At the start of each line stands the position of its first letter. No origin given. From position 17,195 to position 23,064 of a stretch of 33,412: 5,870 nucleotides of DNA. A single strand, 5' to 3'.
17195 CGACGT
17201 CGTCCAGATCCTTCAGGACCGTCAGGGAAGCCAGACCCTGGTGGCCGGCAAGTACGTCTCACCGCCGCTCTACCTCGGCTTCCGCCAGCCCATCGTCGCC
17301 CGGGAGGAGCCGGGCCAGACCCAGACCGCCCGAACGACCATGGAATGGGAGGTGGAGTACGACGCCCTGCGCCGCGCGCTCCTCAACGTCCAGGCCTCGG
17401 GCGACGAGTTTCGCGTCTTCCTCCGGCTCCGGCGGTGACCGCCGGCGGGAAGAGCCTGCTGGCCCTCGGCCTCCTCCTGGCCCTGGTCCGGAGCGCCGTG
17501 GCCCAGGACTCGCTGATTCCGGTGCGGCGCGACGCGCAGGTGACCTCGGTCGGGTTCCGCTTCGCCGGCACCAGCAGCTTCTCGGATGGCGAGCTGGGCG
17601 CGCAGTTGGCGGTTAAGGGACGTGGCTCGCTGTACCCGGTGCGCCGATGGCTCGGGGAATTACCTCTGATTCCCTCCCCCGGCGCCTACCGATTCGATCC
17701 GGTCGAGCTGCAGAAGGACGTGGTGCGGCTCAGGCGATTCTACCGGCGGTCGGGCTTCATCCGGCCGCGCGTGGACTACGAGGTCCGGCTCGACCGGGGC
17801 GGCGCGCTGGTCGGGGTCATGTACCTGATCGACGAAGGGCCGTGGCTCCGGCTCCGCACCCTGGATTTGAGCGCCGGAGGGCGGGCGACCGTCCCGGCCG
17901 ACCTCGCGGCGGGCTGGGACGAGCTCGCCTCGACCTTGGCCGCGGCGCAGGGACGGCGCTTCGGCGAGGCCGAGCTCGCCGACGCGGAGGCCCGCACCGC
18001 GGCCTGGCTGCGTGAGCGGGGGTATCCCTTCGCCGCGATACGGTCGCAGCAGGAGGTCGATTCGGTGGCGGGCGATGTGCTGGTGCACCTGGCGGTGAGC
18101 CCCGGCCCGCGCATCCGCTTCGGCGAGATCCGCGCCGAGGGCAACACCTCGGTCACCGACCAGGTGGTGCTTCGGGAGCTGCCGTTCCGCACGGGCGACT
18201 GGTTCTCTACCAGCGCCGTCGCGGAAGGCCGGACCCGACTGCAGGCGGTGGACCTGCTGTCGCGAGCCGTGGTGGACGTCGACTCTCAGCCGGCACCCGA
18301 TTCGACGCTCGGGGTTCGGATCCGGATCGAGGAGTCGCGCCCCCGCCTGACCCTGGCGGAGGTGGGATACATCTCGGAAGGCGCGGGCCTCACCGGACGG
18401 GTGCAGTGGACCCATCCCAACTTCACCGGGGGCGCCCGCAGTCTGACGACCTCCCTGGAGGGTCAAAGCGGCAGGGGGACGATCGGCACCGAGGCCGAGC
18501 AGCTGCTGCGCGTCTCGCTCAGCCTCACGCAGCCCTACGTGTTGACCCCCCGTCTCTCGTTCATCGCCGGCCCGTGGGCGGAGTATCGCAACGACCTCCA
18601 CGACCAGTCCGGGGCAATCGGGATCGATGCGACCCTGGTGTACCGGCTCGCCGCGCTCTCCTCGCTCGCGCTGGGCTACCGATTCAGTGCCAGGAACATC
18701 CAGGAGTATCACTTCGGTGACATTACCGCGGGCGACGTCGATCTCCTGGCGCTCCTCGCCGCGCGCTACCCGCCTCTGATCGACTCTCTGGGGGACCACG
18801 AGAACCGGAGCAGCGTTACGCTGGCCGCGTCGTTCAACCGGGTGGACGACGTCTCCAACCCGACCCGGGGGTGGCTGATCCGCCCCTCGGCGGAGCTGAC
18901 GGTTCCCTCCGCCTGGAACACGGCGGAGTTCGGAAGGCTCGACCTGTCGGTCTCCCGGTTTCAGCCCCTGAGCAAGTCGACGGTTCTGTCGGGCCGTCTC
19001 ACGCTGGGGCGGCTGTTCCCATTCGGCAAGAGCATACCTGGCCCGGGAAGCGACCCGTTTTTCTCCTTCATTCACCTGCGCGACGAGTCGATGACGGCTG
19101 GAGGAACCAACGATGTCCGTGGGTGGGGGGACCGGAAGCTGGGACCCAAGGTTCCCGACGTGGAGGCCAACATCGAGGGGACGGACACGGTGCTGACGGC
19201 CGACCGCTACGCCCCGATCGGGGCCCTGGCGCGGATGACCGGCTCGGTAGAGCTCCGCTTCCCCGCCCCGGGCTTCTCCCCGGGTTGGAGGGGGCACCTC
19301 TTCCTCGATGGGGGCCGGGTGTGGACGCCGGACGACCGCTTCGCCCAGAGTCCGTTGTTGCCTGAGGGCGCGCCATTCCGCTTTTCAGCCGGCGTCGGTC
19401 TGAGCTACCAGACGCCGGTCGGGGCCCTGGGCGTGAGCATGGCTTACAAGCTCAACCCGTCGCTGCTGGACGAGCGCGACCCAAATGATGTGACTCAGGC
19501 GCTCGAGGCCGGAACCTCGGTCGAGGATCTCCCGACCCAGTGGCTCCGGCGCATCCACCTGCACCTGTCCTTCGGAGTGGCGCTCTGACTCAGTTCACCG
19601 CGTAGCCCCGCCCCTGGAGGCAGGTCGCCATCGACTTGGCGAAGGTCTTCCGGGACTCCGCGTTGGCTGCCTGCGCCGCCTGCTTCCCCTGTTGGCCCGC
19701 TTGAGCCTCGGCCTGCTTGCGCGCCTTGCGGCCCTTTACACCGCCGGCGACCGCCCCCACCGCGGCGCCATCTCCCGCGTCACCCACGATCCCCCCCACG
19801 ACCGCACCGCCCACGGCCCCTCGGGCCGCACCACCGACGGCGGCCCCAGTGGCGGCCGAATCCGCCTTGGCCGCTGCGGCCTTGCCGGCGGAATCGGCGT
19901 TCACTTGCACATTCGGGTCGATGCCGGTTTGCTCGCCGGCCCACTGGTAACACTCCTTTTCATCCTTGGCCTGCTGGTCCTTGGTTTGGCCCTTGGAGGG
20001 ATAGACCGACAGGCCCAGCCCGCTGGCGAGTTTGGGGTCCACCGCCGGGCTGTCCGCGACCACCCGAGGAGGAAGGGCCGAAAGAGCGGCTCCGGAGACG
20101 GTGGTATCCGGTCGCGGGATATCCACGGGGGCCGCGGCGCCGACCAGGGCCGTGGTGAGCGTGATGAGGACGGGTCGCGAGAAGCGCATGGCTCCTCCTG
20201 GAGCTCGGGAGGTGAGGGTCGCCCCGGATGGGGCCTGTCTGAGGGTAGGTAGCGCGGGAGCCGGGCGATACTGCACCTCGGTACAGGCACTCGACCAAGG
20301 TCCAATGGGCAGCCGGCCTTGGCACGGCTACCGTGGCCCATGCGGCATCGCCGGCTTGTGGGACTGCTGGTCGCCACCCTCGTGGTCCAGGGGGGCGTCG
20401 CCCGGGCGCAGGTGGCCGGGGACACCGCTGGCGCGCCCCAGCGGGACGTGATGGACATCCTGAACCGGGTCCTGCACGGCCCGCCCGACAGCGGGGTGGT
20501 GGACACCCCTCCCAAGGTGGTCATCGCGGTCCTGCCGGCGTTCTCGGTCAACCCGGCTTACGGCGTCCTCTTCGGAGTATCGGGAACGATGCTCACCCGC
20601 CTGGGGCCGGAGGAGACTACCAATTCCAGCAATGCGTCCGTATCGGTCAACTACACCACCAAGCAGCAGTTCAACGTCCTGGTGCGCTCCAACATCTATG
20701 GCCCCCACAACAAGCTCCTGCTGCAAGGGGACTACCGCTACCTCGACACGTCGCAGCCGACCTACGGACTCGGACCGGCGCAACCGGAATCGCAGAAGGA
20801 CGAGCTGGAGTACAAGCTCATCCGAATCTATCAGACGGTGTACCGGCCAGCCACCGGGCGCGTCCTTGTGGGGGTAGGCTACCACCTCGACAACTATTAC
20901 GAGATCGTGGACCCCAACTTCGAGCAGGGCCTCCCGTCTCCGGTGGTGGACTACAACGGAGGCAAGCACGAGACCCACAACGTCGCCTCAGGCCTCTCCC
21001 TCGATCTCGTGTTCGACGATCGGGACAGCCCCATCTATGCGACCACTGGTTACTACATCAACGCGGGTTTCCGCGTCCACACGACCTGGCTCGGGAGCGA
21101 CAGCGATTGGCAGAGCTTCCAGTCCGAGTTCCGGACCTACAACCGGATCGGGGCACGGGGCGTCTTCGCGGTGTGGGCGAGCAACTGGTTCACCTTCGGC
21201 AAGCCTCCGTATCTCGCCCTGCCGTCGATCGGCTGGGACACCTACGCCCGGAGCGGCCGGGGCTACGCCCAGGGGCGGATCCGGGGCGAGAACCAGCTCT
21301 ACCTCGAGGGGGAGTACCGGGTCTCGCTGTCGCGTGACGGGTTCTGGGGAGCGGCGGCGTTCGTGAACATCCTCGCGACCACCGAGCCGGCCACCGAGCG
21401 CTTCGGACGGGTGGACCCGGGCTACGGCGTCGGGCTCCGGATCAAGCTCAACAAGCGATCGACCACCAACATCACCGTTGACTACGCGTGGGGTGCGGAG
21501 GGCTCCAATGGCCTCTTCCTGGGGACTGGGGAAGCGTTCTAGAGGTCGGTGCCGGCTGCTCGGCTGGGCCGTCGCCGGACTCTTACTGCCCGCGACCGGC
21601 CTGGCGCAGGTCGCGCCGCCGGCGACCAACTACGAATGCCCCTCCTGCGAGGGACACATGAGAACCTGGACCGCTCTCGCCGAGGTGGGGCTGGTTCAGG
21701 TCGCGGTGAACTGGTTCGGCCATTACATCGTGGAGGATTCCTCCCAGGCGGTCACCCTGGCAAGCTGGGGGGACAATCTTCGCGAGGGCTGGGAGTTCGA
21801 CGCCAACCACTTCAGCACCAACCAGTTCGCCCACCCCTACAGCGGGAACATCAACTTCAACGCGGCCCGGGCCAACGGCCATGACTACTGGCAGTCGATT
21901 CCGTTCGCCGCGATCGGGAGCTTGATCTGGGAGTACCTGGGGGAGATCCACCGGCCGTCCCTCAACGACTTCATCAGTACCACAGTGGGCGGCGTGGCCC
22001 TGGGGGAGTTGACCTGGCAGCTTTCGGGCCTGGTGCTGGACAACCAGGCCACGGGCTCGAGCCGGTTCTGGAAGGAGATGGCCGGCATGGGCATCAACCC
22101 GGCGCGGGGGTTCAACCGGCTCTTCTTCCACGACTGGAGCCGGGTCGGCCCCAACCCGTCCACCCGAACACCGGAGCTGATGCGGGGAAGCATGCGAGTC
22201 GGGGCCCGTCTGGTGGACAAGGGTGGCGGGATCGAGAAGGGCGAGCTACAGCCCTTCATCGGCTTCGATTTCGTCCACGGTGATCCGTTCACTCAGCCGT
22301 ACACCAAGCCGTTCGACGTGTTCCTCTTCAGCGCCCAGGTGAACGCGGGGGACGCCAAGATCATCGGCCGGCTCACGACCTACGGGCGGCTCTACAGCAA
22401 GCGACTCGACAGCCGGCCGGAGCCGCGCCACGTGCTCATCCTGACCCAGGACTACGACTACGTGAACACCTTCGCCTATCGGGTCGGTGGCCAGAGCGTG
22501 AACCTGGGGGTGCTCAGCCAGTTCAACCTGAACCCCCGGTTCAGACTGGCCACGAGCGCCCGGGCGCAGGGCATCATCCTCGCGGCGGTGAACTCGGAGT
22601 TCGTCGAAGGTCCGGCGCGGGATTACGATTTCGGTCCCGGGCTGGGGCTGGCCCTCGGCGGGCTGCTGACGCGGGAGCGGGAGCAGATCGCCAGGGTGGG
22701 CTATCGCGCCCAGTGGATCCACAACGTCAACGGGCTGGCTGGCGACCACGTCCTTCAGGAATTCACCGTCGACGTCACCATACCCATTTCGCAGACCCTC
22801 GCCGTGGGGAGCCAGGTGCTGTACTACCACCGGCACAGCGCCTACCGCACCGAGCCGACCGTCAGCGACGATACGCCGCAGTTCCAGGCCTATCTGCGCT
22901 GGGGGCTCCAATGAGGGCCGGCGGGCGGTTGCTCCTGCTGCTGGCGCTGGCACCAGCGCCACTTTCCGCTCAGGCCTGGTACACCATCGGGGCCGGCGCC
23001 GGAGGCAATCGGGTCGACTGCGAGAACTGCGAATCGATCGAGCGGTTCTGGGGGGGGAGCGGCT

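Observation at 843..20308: Recurrent near-palindromic box (about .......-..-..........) upstream of almost every envelope gene: candidate undescribed regulon signal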

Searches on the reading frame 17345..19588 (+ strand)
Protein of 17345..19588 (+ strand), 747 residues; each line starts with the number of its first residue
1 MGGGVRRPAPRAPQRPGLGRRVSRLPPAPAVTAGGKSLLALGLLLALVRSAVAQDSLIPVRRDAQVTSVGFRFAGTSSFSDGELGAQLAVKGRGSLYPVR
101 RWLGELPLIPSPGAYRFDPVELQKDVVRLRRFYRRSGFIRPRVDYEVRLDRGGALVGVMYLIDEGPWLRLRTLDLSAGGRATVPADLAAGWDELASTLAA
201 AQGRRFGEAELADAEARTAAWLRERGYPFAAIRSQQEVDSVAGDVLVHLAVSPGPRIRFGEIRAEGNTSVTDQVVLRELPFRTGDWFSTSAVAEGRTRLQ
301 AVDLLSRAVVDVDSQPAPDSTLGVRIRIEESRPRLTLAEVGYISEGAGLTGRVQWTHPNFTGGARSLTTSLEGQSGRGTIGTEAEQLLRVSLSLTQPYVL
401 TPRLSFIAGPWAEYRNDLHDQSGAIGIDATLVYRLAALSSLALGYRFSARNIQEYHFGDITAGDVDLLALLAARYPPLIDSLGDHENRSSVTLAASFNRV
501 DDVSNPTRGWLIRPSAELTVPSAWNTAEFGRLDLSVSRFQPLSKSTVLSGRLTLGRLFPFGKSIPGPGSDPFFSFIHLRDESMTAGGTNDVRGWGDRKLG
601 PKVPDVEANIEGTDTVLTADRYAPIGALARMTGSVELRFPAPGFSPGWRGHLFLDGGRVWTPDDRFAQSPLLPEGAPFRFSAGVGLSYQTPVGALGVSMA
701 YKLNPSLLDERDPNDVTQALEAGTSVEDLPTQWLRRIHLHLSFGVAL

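Call 9: search_protein_families(library=pfam, proteins=[window:17345-19588:+], max_evalue=0.01)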
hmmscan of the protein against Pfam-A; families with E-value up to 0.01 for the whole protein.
window:17345-19588:+ (747 aa): 2 families
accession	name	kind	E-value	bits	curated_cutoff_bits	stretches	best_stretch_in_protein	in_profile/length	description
PF01103.29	Omp85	-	1.1e-38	134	24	1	360-704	2-307/325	Omp85 superfamily domain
PF07244.20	POTRA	-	3e-16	60.3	21.3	2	258-330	2-78/79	Surface antigen variable number repeat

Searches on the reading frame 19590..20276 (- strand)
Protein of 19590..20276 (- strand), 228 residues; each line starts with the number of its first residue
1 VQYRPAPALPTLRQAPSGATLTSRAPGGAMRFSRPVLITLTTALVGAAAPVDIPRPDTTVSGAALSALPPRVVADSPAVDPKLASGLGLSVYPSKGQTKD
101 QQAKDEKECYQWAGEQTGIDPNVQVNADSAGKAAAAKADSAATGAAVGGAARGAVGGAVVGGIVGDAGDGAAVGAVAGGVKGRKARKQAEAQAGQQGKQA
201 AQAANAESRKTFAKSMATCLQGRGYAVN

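Call 8: search_protein_families(library=pfam, proteins=[window:19590-20276:-], max_evalue=0.01)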
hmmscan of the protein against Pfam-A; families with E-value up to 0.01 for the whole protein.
window:19590-20276:- (228 aa): 2 families
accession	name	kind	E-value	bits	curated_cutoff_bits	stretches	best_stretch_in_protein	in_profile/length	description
PF13436.11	Gly-zipper_OmpA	-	0.00011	22.4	27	1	145-182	3-40/44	Glycine-zipper domain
PF13488.11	Gly-zipper_Omp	-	0.00016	22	25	1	148-192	1-45/46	Glycine zipper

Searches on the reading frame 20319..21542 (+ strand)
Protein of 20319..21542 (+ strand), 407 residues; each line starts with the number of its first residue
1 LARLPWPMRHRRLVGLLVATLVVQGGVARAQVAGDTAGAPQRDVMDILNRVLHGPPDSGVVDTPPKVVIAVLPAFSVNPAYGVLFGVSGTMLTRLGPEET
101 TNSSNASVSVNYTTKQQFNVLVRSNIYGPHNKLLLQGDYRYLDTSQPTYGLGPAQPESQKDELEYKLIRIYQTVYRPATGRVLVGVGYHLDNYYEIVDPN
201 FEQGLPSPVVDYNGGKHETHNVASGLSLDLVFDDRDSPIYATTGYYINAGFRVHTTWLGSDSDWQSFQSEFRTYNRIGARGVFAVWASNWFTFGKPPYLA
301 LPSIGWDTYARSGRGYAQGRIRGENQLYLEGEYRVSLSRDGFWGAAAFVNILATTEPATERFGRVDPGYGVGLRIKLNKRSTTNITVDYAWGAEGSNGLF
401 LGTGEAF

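Call 9: search_protein_families(library=pfam, proteins=[window:20319-21542:+], max_evalue=0.01)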
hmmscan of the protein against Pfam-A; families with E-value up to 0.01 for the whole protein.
window:20319-21542:+ (407 aa): 2 families
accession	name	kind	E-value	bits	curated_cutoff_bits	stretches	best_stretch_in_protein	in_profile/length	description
PF25814.1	fn3_SORL1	-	0.0006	20.2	27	1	78-132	27-81/90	SORL1-like, fn3 domain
PF01103.29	Omp85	-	0.0023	17.9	24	0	114-391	18-304/325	Omp85 superfamily domain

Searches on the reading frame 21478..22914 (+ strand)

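Call 9: search_protein_families(library=pfam, proteins=[window:21478-22914:+], max_evalue=0.01)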
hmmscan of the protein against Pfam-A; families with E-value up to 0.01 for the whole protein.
window:21478-22914:+ (478 aa): 1 family
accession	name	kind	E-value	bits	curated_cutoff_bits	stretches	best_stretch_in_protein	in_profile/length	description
PF13084.11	DUF3943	-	2.6e-34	117.8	27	1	104-208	1-107/108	Domain of unknown function (DUF3943)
